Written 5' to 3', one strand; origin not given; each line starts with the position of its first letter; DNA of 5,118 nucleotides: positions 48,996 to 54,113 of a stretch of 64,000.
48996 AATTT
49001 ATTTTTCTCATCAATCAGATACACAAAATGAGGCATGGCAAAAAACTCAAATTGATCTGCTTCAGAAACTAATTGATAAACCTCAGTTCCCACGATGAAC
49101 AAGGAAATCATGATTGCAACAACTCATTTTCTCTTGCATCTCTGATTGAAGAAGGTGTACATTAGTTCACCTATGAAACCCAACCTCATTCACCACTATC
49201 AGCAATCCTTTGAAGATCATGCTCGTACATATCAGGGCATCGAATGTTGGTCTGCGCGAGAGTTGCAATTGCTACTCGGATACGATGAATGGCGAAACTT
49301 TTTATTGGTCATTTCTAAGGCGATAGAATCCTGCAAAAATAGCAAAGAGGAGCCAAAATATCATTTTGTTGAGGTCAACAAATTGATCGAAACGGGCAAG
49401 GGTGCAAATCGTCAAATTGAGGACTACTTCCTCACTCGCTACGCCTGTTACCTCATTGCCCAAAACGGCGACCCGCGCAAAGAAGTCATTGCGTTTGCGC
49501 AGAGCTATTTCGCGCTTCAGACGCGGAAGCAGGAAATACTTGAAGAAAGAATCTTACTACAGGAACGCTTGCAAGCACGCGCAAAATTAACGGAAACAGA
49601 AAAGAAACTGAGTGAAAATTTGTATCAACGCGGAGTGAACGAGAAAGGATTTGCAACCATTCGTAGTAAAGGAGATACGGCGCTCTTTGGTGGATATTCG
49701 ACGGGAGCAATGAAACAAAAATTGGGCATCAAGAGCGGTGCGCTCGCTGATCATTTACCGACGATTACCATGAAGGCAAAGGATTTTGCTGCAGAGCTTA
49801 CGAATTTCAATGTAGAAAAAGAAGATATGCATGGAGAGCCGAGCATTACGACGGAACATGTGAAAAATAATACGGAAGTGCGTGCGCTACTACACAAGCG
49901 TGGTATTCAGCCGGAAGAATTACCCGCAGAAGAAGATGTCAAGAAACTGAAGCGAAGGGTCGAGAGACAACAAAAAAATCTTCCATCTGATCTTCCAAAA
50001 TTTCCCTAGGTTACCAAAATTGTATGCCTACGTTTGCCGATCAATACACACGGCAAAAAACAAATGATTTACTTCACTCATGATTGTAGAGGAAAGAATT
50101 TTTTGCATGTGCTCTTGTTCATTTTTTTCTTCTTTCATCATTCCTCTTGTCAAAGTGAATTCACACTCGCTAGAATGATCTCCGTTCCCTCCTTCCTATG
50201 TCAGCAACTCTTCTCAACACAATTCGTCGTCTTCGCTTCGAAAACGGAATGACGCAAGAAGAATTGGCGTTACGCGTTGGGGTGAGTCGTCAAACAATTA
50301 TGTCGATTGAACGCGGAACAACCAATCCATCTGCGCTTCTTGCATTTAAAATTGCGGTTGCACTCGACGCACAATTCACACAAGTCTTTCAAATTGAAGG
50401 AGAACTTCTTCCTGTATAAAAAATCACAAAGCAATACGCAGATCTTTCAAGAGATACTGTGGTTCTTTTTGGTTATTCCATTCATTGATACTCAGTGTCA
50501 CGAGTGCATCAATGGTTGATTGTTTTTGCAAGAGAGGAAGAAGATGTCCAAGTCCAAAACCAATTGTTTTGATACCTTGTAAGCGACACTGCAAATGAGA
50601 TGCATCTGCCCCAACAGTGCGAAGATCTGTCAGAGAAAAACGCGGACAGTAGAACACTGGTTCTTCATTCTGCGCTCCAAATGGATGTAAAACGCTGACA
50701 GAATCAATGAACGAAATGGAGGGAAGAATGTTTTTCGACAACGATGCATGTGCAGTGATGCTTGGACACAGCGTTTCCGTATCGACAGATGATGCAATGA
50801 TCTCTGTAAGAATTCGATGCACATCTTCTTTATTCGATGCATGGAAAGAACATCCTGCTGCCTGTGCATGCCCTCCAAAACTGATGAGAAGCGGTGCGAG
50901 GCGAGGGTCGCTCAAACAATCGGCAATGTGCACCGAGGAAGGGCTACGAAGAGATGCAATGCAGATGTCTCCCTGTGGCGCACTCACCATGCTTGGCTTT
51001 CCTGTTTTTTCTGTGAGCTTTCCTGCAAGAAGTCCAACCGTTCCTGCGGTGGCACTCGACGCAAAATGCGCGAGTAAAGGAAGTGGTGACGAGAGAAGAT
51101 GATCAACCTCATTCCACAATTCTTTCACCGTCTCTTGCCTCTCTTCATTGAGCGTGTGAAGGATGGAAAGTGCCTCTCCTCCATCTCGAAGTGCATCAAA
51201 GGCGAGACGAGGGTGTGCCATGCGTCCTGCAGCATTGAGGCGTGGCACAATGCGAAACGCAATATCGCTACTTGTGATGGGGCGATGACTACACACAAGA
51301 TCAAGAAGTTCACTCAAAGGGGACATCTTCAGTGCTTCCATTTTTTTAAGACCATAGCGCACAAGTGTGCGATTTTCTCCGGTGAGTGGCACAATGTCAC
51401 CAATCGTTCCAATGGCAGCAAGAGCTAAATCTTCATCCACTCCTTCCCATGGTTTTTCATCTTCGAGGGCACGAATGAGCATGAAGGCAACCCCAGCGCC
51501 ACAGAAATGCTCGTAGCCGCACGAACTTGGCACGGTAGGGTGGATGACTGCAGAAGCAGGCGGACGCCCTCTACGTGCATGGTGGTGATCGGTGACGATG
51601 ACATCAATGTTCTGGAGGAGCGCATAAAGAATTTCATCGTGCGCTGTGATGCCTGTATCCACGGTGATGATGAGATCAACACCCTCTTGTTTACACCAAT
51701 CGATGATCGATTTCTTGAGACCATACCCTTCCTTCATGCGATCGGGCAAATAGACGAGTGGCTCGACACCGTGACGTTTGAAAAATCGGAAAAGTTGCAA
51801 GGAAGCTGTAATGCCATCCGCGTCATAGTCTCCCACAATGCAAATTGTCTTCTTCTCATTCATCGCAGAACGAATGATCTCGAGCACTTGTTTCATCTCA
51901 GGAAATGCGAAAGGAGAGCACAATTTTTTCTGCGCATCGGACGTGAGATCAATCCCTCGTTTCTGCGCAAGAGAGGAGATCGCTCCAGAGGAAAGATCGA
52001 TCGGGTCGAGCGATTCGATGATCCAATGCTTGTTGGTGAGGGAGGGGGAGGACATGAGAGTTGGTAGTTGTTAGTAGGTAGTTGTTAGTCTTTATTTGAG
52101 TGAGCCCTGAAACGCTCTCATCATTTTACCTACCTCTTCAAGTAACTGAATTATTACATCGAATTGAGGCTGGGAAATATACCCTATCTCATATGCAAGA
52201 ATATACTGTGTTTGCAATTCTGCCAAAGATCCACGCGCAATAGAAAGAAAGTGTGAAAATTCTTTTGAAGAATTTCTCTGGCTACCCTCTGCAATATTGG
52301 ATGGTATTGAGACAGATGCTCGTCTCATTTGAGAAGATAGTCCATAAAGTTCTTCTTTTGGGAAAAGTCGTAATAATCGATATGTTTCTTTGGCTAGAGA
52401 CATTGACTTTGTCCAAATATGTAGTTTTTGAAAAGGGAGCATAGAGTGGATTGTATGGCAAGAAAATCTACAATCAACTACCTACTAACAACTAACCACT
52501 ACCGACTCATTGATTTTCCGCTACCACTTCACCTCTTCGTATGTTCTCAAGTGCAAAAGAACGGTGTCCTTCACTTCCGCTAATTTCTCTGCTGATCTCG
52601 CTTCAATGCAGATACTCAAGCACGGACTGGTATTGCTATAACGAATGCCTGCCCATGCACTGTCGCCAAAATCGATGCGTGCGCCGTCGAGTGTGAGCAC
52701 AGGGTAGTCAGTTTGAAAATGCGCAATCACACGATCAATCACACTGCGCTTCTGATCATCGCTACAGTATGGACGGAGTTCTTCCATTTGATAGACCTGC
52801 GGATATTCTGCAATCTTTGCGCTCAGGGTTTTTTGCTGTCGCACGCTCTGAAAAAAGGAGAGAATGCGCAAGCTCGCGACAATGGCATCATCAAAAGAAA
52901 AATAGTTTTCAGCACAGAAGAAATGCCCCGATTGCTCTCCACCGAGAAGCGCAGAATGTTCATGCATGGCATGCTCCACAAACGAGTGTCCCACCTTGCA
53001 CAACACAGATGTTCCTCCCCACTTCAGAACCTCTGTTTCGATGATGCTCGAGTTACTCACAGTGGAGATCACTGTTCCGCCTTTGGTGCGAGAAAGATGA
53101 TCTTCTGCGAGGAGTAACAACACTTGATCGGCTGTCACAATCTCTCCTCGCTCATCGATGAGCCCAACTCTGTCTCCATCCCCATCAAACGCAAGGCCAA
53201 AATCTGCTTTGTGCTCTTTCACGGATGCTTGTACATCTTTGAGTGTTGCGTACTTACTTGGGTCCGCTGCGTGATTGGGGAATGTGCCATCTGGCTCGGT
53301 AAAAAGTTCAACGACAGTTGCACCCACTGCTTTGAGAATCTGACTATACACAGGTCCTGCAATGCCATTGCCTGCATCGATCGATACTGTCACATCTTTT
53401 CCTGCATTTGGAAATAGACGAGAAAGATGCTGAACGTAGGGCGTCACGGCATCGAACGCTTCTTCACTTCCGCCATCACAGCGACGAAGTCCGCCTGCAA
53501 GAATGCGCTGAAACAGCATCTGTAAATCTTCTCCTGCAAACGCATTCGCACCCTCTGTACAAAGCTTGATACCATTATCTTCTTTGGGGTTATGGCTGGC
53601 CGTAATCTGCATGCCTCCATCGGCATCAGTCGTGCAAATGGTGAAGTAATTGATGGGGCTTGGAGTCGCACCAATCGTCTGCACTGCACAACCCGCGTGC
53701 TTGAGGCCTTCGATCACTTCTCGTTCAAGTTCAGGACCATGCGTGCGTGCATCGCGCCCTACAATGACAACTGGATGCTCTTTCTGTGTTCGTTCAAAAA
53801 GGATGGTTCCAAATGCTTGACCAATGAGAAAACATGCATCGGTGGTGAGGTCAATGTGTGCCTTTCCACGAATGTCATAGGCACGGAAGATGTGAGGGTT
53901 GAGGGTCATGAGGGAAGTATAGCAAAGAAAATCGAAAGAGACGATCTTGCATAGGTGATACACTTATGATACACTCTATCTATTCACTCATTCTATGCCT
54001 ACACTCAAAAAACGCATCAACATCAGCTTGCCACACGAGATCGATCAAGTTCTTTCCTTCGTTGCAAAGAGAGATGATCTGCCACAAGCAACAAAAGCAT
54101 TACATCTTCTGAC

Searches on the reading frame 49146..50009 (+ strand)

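Call 90: search_protein_families(library=pfam, proteins=[window:49146-50009:+], max_evalue=0.001)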
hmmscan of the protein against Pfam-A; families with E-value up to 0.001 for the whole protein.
window:49146-50009:+ (287 aa): 1 family
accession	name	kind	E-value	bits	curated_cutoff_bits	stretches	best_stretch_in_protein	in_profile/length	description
PF02498.22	Bro-N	-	2.4e-09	38.1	25.6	1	31-117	9-87/96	BRO family, N-terminal domain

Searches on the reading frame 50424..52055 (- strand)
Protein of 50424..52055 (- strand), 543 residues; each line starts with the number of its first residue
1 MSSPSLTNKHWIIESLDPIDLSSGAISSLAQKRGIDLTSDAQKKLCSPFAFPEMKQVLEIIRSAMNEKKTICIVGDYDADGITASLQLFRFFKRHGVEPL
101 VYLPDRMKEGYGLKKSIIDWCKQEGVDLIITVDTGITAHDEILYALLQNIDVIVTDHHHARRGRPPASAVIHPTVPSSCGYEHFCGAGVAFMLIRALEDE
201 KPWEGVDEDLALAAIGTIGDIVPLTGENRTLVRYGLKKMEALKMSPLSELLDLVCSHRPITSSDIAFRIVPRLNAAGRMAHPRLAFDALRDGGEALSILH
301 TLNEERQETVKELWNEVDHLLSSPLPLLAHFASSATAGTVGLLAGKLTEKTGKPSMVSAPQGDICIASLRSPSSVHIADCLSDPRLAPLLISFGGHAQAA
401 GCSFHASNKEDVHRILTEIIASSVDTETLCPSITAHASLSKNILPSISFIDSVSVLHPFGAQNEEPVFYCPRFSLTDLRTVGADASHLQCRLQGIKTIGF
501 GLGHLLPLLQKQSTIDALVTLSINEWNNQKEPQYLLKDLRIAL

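Call 10: search_protein_families(library=pfam, proteins=[window:50424-52055:-], max_evalue=0.01)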
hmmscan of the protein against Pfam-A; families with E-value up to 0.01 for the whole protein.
window:50424-52055:- (543 aa): 3 families
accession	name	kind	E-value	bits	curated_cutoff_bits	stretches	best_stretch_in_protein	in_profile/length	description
PF01368.27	DHH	-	2.6e-22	79.8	28.1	1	70-215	1-123/125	DHH family, N-terminal domain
PF17768.7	RecJ_OB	-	5.1e-21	75.2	27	1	447-538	12-107/107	RecJ OB domain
PF02272.25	DHHA1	-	8e-07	29.9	25.9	1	329-420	6-100/102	DHHA1 domain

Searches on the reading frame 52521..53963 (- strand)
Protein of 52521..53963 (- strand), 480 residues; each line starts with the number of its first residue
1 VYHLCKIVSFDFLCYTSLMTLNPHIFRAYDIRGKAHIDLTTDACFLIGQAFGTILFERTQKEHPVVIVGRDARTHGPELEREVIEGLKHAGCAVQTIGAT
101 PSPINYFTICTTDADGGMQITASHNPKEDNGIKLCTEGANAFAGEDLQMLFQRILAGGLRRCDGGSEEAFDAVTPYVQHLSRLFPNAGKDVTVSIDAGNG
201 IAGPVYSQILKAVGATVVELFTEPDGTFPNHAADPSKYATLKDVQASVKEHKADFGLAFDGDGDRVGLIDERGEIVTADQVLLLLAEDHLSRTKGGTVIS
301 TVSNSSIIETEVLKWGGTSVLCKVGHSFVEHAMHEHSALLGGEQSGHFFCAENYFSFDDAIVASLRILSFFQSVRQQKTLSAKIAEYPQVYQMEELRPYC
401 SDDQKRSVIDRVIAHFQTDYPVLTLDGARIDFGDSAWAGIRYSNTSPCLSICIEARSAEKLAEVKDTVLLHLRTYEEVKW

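Call 90: search_protein_families(library=pfam, proteins=[window:52521-53963:-], max_evalue=0.001)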
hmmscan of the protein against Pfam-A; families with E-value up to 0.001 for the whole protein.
window:52521-53963:- (480 aa): 4 families
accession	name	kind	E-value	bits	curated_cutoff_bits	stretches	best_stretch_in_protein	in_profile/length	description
PF02878.22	PGM_PMM_I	-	4.8e-31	107.7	22.5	1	25-152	3-129/138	Phosphoglucomutase/phosphomannomutase, alpha/beta/alpha domain I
PF02879.22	PGM_PMM_II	-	7.5e-27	94.3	29.3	1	175-273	2-103/103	Phosphoglucomutase/phosphomannomutase, alpha/beta/alpha domain II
PF02880.22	PGM_PMM_III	-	1.3e-20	74.1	20.7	1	278-389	2-113/115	Phosphoglucomutase/phosphomannomutase, alpha/beta/alpha domain III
PF00408.26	PGM_PMM_IV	-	3.4e-07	30.7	23.1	1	418-469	21-66/68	Phosphoglucomutase/phosphomannomutase, C-terminal domain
